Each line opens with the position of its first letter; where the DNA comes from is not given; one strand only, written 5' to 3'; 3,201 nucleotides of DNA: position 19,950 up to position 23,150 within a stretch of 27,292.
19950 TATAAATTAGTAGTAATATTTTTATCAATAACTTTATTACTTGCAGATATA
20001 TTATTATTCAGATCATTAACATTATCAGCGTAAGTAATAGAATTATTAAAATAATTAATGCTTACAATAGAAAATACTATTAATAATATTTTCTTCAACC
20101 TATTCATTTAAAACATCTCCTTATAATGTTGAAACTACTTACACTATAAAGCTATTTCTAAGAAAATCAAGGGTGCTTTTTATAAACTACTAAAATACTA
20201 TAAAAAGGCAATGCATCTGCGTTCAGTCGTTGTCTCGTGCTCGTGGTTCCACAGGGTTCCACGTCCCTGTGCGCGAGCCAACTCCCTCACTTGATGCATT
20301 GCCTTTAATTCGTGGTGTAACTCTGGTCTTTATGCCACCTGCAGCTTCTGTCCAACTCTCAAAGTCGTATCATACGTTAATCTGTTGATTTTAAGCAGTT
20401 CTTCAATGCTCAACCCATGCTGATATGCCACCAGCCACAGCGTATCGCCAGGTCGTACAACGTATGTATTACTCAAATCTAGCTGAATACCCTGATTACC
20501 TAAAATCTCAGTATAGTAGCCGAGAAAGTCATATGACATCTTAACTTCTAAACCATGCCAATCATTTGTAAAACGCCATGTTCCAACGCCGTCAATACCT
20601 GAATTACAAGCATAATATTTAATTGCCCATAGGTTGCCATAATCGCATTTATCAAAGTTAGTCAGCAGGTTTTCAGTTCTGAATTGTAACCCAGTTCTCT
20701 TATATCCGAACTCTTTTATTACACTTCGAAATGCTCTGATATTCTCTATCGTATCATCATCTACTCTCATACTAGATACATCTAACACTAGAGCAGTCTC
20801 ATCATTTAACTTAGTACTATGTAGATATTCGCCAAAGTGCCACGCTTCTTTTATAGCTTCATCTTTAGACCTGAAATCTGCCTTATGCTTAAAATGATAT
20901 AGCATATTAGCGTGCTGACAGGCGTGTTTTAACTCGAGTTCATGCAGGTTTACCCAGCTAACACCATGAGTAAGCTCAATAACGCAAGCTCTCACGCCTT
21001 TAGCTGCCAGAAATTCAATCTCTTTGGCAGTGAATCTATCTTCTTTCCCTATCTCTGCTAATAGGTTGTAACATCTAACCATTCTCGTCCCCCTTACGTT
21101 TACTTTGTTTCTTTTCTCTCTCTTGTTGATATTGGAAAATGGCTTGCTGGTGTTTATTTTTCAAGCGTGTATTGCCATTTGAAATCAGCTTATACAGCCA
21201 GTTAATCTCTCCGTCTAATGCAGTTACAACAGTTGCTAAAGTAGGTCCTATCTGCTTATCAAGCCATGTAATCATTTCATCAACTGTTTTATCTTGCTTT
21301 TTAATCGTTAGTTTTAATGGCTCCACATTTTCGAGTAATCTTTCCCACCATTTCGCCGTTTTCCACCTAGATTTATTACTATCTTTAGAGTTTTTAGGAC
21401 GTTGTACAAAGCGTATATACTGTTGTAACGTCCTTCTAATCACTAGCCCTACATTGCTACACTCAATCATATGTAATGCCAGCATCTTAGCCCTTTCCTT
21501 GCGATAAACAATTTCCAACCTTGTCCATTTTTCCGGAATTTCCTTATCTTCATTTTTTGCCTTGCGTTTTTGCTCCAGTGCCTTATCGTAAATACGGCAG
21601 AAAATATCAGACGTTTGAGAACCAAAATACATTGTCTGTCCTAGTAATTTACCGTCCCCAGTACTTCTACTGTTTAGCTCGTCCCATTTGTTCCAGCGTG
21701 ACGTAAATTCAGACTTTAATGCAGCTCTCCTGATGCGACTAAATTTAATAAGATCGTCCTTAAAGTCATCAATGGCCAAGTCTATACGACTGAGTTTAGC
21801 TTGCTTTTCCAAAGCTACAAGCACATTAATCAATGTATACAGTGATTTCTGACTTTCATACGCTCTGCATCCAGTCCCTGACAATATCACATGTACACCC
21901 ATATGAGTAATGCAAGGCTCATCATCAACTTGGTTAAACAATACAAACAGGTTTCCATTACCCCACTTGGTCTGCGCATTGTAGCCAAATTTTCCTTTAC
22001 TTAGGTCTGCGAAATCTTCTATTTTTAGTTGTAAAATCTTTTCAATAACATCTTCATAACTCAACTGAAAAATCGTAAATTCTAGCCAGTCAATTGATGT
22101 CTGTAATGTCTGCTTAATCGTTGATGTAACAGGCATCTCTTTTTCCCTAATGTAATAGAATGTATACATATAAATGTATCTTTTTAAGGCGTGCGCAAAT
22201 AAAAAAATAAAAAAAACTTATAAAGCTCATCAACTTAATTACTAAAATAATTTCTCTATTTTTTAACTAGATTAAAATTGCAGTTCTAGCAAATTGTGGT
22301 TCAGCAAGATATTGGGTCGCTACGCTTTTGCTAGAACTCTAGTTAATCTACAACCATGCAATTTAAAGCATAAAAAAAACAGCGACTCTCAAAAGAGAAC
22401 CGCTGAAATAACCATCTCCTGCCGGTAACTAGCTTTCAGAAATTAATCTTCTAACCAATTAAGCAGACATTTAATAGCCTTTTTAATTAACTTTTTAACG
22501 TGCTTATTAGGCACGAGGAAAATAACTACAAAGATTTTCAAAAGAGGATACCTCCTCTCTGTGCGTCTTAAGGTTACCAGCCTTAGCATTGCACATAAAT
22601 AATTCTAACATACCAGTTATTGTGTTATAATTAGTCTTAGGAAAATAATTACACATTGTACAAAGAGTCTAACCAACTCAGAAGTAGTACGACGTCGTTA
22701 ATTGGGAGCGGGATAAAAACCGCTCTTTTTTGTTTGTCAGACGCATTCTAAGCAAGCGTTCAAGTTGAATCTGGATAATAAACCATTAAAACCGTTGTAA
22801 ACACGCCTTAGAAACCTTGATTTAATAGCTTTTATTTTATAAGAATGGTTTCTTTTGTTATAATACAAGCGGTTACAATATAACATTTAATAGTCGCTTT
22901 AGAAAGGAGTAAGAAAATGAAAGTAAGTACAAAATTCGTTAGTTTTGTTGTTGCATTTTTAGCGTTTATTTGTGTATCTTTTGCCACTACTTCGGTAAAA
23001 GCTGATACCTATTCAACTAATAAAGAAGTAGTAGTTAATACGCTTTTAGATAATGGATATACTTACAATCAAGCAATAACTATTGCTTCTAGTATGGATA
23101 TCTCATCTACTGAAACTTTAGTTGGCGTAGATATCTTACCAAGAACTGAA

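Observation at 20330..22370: Rep_trans-family gene coupled to a GH25-LysM muramidase, with its upstream IR-containing region present in three copies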

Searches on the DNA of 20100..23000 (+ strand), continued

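Call 71: get_annotated_region(hit=H14, flank=1500)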
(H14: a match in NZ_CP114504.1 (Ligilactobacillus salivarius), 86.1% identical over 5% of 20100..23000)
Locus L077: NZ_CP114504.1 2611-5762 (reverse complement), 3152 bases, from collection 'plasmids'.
description: Ligilactobacillus salivarius strain S32 plasmid unnamed2, complete sequence
organism: Ligilactobacillus salivarius (NCBI taxid 1624)
taxonomy: Bacteria; Bacillota; Bacilli; Lactobacillales; Lactobacillaceae; Ligilactobacillus; Ligilactobacillus salivarius
host: -; source: Meles meles; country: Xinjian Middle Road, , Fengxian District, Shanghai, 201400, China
typing (MOB-suite, as given by PLSDB): non-mobilizable
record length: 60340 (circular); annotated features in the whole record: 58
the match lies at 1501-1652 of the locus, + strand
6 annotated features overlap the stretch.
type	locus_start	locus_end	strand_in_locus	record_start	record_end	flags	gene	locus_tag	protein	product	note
CDS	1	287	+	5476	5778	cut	-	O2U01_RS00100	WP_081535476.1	hypothetical protein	-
CDS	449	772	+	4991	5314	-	-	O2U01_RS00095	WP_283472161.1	hypothetical protein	-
CDS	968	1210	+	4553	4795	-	-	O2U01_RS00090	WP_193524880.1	hypothetical protein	-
CDS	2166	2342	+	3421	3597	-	-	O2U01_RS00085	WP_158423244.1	hypothetical protein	-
CDS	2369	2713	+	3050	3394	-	-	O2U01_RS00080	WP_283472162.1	hypothetical protein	-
CDS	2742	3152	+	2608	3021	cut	-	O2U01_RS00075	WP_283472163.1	hypothetical protein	-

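Call 72: get_annotated_region(hit=H13, flank=1500)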
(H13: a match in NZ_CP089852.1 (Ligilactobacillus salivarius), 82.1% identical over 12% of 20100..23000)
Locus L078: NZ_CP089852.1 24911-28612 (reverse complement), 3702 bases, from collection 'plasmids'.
description: Ligilactobacillus salivarius strain BNS11 plasmid pBNS11-37kb, complete sequence
organism: Ligilactobacillus salivarius (NCBI taxid 1624)
taxonomy: Bacteria; Bacillota; Bacilli; Lactobacillales; Lactobacillaceae; Ligilactobacillus; Ligilactobacillus salivarius
host: -; source: Pig,faecal sample; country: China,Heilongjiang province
typing (MOB-suite, as given by PLSDB): non-mobilizable; replicon rep_cluster_185
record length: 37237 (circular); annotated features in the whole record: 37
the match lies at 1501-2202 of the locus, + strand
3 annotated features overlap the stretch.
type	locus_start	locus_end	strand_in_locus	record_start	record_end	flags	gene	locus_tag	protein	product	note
CDS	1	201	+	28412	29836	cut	-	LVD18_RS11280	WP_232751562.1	hypothetical protein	-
CDS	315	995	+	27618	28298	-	-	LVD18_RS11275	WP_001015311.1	IS6-like element IS1216 family transposase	GO:0006313 - DNA transposition [Evidence IEA]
CDS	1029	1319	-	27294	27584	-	-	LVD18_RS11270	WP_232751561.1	replication initiation protein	GO:0006270 - DNA replication initiation [Evidence IEA]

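Call 99: search_dna_similar(query=L066:7850-7960:-, collection=plasmids, mode=distant, max_rows=30, max_evalue=0.01)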
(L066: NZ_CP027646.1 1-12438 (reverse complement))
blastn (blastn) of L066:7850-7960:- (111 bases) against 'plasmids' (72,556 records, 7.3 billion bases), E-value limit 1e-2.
Records with a match: 24; places in all: 30; records where one place covers at least 80% of the query: 1.
Best place of each record, by identity: >=99% 1; 95-99% 2; 90-95% 4; 80-90% 6; 60-80% 11.
By first word of the organism name: Leuconostoc 11; Lactobacillus 11; Ligilactobacillus 1; Xanthomonas 1.
By predicted mobility (MOB-suite, as given by PLSDB): mobilizable 18; non-mobilizable 6.
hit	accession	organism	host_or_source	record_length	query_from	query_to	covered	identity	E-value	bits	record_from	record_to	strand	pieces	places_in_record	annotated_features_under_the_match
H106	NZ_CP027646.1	Ligilactobacillus salivarius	hen,single cell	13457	1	111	100%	100.0%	1e-49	201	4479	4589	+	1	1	none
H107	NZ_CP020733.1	Leuconostoc mesenteroides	cell culture,10 weeks old 45+ Samso ...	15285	13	90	70%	75.3%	6e-3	46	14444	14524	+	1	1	none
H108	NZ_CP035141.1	Leuconostoc mesenteroides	cell culture,food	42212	13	90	70%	74.1%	6e-3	46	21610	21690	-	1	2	none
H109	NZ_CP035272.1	Leuconostoc mesenteroides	cell culture,food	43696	13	90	70%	74.1%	6e-3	46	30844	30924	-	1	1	none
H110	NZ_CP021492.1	Leuconostoc mesenteroides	cell culture,Baechu-kimchi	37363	13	90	70%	74.1%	6e-3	46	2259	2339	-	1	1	none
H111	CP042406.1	Leuconostoc mesenteroides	cell culture,kimchi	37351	13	90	70%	74.1%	6e-3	46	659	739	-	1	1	none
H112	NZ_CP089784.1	Leuconostoc mesenteroides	-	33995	13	90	70%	74.1%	6e-3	46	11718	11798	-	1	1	none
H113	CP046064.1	Leuconostoc mesenteroides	cell culture,kimchi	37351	13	90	70%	74.1%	6e-3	46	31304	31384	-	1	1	none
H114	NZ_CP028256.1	Leuconostoc mesenteroides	cell culture,Soybean paste ...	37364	13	90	70%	74.1%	6e-3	46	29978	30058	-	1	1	none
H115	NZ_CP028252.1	Leuconostoc mesenteroides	cell culture,Gochujang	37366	13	90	70%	74.1%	6e-3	46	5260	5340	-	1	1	none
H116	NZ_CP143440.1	Leuconostoc mesenteroides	single cell,doenjang-meju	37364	13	90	70%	74.1%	6e-3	46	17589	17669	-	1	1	none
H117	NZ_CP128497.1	Leuconostoc mesenteroides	cell culture,kimchi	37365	13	90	70%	74.1%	6e-3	46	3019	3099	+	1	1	none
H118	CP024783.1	Lactobacillus johnsonii pf01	pig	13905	39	86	43%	87.5%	4e-6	57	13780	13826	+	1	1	record has no annotation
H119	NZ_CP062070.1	Lactobacillus johnsonii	swine,cell culture,feces,feces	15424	39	86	43%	87.5%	4e-6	57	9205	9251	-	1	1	none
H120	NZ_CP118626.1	Lactobacillus johnsonii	Bacterial cell culture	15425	39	86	43%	87.5%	4e-6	57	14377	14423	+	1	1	none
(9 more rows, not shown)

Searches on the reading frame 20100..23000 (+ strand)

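Call 44: search_protein_families(library=phrogs, proteins=[L066:8137-8463:-, L066:8483-9334:-, L066:9891-10133:-, L066:10197-10415:-], max_evalue=0.001)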
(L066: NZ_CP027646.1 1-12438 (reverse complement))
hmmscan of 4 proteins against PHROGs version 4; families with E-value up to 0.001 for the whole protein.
L066:8137-8463:- (108 aa): 4 families
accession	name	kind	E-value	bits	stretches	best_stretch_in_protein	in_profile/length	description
phrog_44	-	DNA, RNA and nucleotide metabolism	4.5e-31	109.6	1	1-106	87-197/271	single strand DNA binding protein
phrog_25370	-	unknown function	2e-06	28.4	1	1-36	2-37/48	-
phrog_26861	-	unknown function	0.00023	21.4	1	3-86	136-220/242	-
phrog_12631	-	DNA, RNA and nucleotide metabolism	0.00024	22.2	1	1-33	30-62/78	single strand DNA binding protein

L066:8483-9334:- (283 aa): 8 families
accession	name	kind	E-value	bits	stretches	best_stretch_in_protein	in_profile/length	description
phrog_1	-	integration and excision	5.1e-43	149.2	1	12-271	171-436/611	integrase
phrog_216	-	integration and excision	1.9e-22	80.7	1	110-270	51-224/301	integrase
phrog_36816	-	unknown function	1.3e-07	32.8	1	7-162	18-179/182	-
phrog_5127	-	integration and excision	1.3e-07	32.4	1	129-268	208-332/355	integrase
phrog_7685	-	integration and excision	2e-07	31.8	1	178-266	128-218/240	integrase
phrog_23271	-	unknown function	3e-06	28.1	1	225-270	5-50/67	-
phrog_34557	-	integration and excision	7.4e-05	23.5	1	216-270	112-166/183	integrase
phrog_7269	-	integration and excision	8.1e-05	23.5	1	217-271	16-70/89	integrase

L066:9891-10133:- (80 aa): 1 family
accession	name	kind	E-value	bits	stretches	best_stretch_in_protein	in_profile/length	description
phrog_21372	-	unknown function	3.4e-06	28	1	12-69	7-63/72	-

L066:10197-10415:- (72 aa): 0 families

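Call 66: search_protein_families(library=pfam, proteins=[L066:9891-10133:-, L066:10197-10415:-, L066:8483-9334:-, L066:8137-8463:-], max_evalue=1)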
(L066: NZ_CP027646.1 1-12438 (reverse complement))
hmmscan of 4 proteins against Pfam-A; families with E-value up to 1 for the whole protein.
L066:9891-10133:- (80 aa): 1 family
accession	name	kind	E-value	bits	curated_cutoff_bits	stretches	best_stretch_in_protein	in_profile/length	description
PF11148.14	DUF2922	-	3.8e-15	56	25.5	1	7-75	1-68/69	Protein of unknown function (DUF2922)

L066:10197-10415:- (72 aa): 3 families
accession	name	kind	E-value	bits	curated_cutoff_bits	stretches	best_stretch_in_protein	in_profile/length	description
PF07872.17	DUF1659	-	0.0075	16.6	24.1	1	12-66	9-65/72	Protein of unknown function (DUF1659)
PF08971.16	GlgS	-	0.15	12.5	32.2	1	40-70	7-37/66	Glycogen synthesis protein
PF23614.1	DUF7141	-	0.17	12.1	27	1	6-34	6-32/61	Domain of unknown function (DUF7141)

L066:8483-9334:- (283 aa): 5 families
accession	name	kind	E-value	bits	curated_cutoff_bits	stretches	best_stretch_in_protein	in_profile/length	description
PF00589.27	Phage_integrase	-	4.1e-25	89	27.1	1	114-271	2-169/172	Phage integrase family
PF02899.23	Phage_int_SAM_1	-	4.8e-07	30.4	22.3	1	13-86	3-77/83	Phage integrase, N-terminal SAM-like domain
PF16795.10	Phage_integr_3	-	1.3e-05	25.6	27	1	124-268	13-145/161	Archaeal phage integrase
PF13102.12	Phage_int_SAM_5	-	0.00035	21.3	22.3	1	15-85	10-79/98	Phage integrase SAM-like domain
PF13495.12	Phage_int_SAM_4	-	0.00055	20.7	27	1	10-79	1-69/85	Phage integrase, N-terminal SAM-like domain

L066:8137-8463:- (108 aa): 6 families
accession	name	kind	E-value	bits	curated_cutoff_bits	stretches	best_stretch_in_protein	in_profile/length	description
PF00436.31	SSB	-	3.2e-28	98.3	26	1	1-99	1-104/104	Single-strand binding protein family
PF01336.31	tRNA_anti-codon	-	0.0025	18.1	27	1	39-88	24-68/75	OB-fold nucleic acid binding domain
PF13742.12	tRNA_anti_2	-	0.0081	16.8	27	1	38-75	44-81/95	OB-fold nucleic acid binding domain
PF16094.10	PAC1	-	0.022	14.3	28.4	1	38-100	123-186/283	Proteasome assembly chaperone 4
PF12150.14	MFP2b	-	0.027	14.8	24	1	17-68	83-129/164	Cytosolic motility protein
PF22657.2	SSB_1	-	0.035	14.7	27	1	2-75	1-78/91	Another single-strand binding protein family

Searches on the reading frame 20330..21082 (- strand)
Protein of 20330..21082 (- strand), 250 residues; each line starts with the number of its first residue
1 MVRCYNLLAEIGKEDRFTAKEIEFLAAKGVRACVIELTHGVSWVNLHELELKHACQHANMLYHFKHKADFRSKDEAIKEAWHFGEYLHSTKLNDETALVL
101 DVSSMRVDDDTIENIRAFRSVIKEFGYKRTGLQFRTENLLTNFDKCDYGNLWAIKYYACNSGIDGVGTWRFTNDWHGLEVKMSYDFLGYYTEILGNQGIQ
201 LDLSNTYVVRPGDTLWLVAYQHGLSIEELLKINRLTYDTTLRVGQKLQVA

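Call 6: search_protein_families(library=pfam, proteins=[window:20330-21082:-], max_evalue=0.01)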
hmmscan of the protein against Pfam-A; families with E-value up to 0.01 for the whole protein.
window:20330-21082:- (250 aa): 2 families
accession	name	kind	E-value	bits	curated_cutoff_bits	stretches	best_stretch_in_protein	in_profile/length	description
PF01476.26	LysM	-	1.1e-12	48.2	20.9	1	207-249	1-42/43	LysM domain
PF01183.26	Glyco_hydro_25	-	1.3e-07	32.6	27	1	25-173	15-173/180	Glycosyl hydrolases family 25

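Call 12: search_protein_families(library=ncbifam, proteins=[window:20330-21082:-], max_evalue=0.01)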
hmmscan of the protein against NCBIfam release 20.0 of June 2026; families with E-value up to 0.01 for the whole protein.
window:20330-21082:- (250 aa): 9 families
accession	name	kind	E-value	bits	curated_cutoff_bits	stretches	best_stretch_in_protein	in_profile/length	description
NF040883.1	amid_act_ActS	equivalog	1.1e-06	28.1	375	1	204-249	33-78/242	amidase activator ActS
NF008050.0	PRK10783.1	equivalog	5.5e-06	25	508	1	203-250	342-388/457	murein transglycosylase D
NF010495.0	PRK13914.1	equivalog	3.8e-05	22.9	647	1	205-249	28-71/481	invasion associated endopeptidase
NF042931.1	SAG1386_EF1546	equivalog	0.00012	22.2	80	1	204-249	109-157/158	SAG1386/EF1546 family surface-associated protein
TIGR02899.1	spore_safA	subfamily_domain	0.00047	20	67.85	1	209-233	1-25/44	SafA/ExsA family spore coat assembly protein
NF008123.1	PRK10871.1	equivalog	0.0012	18.3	311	1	204-250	104-150/365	murein hydrolase activator NlpD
NF041208.1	celldiv_DipM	equivalog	0.0013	18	740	1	205-249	184-227/419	cell division endopeptidase DipM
NF004974.0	PRK06347.1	equivalog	0.0018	17.3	701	1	206-249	481-523/592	1,4-beta-N-acetylmuramoylhydrolase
NF050804.1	CellDivDipMCaul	equivalog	0.0027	16.6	900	1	206-248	310-352/634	cell division endopeptidase DipM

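Call 43: search_solved_structures(query=window:20330-21082:-, max_evalue=1, show_alignments=3)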
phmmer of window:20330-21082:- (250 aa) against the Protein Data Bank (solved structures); distinct sequences matched with E-value up to 1: 14.
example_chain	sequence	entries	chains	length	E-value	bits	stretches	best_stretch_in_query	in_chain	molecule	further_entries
4uz2_A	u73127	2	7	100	1.7e-11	47.4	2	204-248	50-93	CELL WALL-BINDING ENDOPEPTIDASE-RELATED PROTEIN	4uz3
8i2e_B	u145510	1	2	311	4.2e-11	46.2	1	203-248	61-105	Probable peptidoglycan endopeptidase LytE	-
4xcm_A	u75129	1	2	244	3.7e-10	43.1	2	205-247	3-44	Cell wall-binding endopeptidase-related protein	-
4s3j_A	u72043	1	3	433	2e-06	30.9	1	204-249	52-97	Cortical-lytic enzyme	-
5yz6_A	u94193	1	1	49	5.2e-05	26.2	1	205-249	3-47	Chitinase, lysozyme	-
9hvw_D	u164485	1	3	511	0.00017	24.6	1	190-248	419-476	Fusion glycoprotein F1,Probable N-acetylmuramidase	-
5k2l_A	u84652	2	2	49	0.00035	23.5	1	205-249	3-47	Chitinase, lysozyme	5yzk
7r1l_A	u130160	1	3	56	0.0055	19.6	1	207-249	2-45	Spore coat assembly protein SafA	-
4s3k_A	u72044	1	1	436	0.012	18.5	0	197-247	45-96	Spore germination protein YaaH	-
2mkx_A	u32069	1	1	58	0.013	18.4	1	205-249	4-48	Autolysin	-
1e0g_A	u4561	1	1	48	0.026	17.4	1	204-247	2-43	Membrane-bound lytic murein transglycosylase D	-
4yxy_A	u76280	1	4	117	0.056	16.3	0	216-243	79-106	dTor_9x31L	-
2djp_A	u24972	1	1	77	0.65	12.8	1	208-240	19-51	Hypothetical protein SB145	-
7tvy_A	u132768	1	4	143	0.79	12.5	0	104-150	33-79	Salivary short D7 protein 3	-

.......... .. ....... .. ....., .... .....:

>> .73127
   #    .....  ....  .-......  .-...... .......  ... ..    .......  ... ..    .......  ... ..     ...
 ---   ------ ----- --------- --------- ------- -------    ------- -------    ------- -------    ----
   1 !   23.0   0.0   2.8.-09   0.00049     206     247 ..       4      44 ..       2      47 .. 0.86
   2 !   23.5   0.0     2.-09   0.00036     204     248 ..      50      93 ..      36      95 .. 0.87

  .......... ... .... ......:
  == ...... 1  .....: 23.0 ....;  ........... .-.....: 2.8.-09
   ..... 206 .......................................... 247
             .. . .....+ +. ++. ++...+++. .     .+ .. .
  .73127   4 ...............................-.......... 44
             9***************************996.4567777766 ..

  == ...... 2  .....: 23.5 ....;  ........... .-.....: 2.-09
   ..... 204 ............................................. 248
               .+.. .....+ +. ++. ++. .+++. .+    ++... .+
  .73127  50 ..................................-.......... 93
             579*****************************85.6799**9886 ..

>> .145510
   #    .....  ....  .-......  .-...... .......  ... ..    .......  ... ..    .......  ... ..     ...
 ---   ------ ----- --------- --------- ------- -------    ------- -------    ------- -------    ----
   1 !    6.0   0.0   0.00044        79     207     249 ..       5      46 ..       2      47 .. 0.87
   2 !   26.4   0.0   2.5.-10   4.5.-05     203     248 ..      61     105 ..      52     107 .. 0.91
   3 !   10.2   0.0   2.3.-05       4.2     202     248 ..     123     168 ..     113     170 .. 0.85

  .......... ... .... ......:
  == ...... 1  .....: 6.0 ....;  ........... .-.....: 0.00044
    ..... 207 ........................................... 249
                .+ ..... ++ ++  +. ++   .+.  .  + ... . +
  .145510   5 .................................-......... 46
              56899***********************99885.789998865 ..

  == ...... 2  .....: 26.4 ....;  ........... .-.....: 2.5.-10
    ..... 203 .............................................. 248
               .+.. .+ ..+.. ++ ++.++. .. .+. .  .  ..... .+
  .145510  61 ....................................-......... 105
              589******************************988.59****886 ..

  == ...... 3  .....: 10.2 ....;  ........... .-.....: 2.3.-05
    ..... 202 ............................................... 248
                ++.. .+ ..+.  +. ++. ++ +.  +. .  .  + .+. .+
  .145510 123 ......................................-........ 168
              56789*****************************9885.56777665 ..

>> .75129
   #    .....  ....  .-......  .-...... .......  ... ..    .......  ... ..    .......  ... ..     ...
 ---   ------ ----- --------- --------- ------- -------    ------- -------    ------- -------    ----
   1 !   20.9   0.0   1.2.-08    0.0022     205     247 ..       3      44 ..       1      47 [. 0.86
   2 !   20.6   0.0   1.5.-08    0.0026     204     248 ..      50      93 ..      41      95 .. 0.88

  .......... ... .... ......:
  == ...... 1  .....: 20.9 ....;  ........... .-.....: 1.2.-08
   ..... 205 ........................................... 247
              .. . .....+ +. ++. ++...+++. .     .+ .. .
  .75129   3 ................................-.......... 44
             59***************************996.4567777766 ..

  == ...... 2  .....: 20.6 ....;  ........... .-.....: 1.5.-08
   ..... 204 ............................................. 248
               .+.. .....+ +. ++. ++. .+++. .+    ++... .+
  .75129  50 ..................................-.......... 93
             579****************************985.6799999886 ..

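Call 44: search_protein_families(library=phrogs, proteins=[window:20330-21082:-], max_evalue=0.001)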
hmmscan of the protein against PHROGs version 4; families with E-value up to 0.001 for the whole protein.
window:20330-21082:- (250 aa): 8 families
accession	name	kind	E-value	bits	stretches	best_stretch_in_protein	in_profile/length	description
phrog_35916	-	unknown function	5.7e-17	62.8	1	25-195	25-215/488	-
phrog_291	-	lysis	3e-13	50.4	2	25-189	130-309/509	endolysin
phrog_2742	-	lysis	2.1e-07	31.7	1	204-250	265-311/318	endolysin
phrog_4602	-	other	2.5e-05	25.3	1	199-249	29-79/220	transglycosylase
phrog_28394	-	unknown function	8e-05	22.9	1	204-249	66-111/303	-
phrog_7348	-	lysis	0.00012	20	1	197-249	2097-2149/2564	endolysin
phrog_1274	-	lysis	0.00029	21.7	1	206-236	25-55/70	lysM motif protein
phrog_380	-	lysis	0.00071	19.7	1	204-249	183-234/309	endolysin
